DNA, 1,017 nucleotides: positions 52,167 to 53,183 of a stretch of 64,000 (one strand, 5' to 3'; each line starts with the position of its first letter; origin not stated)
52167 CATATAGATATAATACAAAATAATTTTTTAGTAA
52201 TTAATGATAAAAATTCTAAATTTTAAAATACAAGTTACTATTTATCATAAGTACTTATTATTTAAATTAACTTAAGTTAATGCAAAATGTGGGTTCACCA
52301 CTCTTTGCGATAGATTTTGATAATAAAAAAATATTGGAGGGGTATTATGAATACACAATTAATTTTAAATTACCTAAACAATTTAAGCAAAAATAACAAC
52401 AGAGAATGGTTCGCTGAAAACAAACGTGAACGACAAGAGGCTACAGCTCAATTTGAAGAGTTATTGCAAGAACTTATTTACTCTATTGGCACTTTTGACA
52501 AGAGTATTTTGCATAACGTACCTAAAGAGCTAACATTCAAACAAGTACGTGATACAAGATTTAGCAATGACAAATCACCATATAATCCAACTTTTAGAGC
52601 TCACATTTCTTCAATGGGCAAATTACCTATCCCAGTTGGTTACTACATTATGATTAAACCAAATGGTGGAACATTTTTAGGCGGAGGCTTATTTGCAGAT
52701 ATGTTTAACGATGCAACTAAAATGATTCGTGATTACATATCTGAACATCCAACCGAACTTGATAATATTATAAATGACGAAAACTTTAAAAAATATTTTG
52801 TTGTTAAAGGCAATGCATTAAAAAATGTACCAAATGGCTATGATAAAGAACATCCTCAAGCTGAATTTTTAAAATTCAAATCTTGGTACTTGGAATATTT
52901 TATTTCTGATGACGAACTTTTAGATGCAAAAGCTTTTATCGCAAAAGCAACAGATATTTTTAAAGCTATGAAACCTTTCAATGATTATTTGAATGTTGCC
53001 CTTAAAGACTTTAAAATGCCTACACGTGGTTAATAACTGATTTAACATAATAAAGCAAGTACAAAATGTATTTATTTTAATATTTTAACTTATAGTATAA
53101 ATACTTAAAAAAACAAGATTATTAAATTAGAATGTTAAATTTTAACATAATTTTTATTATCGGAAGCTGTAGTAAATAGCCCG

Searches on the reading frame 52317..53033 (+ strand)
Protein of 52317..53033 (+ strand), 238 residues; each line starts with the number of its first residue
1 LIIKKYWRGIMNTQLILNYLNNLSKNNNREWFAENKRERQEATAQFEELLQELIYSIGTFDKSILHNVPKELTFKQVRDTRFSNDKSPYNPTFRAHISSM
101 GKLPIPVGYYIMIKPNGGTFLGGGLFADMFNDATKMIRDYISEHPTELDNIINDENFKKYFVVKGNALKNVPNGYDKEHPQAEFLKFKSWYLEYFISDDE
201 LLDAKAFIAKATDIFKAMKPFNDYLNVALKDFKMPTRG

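Call 39: search_protein_families(library=pfam, proteins=[window:52317-53033:+], max_evalue=0.01)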
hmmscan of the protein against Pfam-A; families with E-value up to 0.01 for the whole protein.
window:52317-53033:+ (238 aa): 1 family
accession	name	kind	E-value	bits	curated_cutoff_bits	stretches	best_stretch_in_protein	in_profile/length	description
PF09365.15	DUF2461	-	1.6e-58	198.5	22.8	1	16-224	2-208/208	Conserved hypothetical protein (DUF2461)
